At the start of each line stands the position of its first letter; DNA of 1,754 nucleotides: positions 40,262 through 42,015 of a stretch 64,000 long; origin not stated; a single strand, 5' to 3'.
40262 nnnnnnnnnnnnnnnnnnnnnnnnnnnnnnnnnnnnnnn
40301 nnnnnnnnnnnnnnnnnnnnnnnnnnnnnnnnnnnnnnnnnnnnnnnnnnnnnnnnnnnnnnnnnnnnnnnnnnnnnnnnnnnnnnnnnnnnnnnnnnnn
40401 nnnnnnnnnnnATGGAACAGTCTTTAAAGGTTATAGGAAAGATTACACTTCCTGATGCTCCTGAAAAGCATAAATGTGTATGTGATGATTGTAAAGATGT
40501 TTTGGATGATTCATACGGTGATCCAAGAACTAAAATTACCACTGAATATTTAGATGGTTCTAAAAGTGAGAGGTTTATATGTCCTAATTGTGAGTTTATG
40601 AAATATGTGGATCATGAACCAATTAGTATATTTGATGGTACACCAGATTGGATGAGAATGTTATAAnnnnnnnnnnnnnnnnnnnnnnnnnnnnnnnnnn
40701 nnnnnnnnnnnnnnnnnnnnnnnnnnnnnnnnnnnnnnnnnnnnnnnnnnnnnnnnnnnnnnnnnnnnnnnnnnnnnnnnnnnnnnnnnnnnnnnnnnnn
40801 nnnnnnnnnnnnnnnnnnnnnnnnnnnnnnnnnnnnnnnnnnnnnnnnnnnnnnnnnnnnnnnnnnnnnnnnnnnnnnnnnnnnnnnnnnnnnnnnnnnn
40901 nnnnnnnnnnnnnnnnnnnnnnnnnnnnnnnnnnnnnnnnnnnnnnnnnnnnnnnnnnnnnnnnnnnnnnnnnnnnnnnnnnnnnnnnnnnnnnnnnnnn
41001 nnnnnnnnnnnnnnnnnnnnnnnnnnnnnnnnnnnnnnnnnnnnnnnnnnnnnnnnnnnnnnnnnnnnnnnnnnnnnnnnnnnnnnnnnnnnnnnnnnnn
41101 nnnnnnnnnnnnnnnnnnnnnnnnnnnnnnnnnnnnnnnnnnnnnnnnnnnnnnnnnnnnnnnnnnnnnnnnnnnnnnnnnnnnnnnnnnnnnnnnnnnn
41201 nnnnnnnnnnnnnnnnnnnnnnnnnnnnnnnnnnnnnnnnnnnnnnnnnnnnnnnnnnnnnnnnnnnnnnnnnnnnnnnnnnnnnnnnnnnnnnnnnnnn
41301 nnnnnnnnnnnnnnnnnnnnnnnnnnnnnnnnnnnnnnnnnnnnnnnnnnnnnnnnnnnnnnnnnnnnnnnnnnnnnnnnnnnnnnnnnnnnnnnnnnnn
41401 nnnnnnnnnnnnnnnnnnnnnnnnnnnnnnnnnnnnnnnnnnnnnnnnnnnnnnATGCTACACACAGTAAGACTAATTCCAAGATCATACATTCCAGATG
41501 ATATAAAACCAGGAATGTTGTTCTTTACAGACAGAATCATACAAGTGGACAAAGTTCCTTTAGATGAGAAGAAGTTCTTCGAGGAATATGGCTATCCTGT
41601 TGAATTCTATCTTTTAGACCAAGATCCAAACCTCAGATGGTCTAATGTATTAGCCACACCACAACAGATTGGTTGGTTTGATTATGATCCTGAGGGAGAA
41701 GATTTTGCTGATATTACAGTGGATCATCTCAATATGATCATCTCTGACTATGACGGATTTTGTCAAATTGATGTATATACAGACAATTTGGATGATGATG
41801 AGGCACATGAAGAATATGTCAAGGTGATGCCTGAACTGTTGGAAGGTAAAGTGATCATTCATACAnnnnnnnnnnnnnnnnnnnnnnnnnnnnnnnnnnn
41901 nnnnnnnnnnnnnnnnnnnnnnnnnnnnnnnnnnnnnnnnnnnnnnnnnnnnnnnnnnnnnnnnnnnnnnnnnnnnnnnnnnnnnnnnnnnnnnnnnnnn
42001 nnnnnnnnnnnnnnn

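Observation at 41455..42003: Very acidic early protein: candidate DNA-mimic anti-restriction factor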

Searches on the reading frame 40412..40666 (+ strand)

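Call 6: search_protein_families(library=phrogs, proteins=[window:40412-40666:+], max_evalue=0.01)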
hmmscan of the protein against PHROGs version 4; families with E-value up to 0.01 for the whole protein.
window:40412-40666:+ (84 aa): 1 family
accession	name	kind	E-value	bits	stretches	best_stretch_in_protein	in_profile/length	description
phrog_2834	-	unknown function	5.9e-05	23.9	1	16-62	10-57/78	-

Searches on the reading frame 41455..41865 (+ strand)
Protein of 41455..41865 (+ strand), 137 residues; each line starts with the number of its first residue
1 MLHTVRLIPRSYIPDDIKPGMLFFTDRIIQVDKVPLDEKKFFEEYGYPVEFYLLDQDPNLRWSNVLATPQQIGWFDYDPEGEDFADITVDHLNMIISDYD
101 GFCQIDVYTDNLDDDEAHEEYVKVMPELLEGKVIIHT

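Call 36: search_protein_representatives(alignment_id=A2)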
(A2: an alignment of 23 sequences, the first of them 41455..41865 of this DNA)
Query: 23 sequences, 138 profile positions. Proteins with E-value up to 0.001 (for the whole library): 259; up to 1e-10: 218; up to 1e-30: 71. The best 150 are listed.
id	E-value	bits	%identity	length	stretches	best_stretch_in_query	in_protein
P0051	5.8e-53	194.8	-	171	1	1-138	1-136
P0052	2.5e-51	189.5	-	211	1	1-138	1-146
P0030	4.0e-48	179.1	-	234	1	1-138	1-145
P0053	2.8e-47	176.4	-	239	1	1-137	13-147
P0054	2.9e-44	166.6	-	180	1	1-137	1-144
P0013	3.7e-43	163.0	-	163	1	1-138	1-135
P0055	3.8e-43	163.0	-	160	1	1-138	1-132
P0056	7.9e-43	161.9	-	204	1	1-137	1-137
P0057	1.9e-42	160.7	-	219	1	1-137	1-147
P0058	3.4e-42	159.9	-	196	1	1-138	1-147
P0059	5.9e-42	159.1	-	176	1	1-137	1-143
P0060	1.7e-41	157.7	-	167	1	1-138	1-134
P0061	1.7e-41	157.6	-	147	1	7-137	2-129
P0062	3.3e-41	156.7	-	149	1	1-138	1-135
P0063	1.0e-40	155.1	-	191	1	1-138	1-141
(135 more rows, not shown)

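Call 42: find_related_loci(query=A2, collection=viral_contigs, flank=6000)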
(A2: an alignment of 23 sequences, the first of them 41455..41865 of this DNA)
Query A2 (137 aa) in viral_contigs; peptide patterns used: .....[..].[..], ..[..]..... (x = any residue, [..] = any of these).
73 stretches matched a pattern; 49 encode a relative of the query (tblastn E <= 1e-3); 49 distinct loci.
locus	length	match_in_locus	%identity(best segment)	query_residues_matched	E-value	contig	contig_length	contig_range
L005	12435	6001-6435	40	1-136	4e-23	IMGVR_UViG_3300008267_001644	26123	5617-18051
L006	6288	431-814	35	3-136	2e-22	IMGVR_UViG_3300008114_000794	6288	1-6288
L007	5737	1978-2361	34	3-136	5e-22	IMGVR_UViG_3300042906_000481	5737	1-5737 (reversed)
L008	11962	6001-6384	34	3-136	5e-22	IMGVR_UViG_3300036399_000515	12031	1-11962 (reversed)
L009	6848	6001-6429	39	1-135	2e-21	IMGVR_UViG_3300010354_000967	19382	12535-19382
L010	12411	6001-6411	38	1-135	1e-20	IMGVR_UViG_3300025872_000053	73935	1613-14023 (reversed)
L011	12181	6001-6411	38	1-135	1e-20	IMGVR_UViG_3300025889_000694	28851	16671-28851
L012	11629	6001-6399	37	1-136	7e-20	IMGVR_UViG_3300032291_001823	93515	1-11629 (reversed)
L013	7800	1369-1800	38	1-136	2e-19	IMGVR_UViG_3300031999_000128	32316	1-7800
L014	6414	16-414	35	1-135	2e-19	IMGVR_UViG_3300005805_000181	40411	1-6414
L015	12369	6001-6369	33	7-136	1e-18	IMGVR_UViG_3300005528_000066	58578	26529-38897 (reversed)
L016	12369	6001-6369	33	7-136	1e-18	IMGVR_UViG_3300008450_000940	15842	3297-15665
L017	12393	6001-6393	36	1-135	2e-18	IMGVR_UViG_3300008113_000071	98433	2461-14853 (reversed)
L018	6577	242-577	35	1-106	2e-18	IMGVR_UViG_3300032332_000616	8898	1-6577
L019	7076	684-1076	36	1-135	2e-18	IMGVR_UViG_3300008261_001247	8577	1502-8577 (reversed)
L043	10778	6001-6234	38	46-135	6e-11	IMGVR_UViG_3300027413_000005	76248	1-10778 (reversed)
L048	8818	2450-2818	27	1-113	2e-10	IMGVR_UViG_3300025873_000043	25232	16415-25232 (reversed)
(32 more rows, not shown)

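Call 56: search_dna_similar(query=L043:5818-6273:+, collection=phages, mode=protein, max_evalue=1)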
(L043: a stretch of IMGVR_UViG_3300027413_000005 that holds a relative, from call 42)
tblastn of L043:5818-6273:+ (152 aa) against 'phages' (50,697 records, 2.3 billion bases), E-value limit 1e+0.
Records with a match: 2; places in all: 2; records where one place covers at least 80% of the query: 0.
Best place of each record, by identity: <60% 2.
By first word of the organism name: Marine 1; Bacteriophage 1.
By host as written in the record: - 2.
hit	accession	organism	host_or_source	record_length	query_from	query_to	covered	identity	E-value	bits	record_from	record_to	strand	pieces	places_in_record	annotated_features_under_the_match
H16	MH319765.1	Marine virus AG-345-P14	single cell amplified by WGA-X; seawater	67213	42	121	53%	30.5%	1e+0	35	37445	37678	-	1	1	record has no annotation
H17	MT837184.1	Bacteriophage sp.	human fecal samples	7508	88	128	27%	39.0%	1e-1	37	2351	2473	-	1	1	record has no annotation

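Call 57: search_dna_similar(query=L048:2450-2914:+, collection=phages, mode=protein, max_evalue=1)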
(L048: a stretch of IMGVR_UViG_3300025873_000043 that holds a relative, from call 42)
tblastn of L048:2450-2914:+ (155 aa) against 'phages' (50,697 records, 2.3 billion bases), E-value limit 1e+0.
No match.

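Call 58: find_related_loci(query=A2, collection=genome_contigs, flank=5000)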
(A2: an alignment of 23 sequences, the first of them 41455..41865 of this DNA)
Query A2 (137 aa) in genome_contigs; peptide patterns used: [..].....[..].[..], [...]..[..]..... (x = any residue, [..] = any of these).
52 stretches matched a pattern, but none encodes a relative of the query by tblastn (E <= 1e-3).
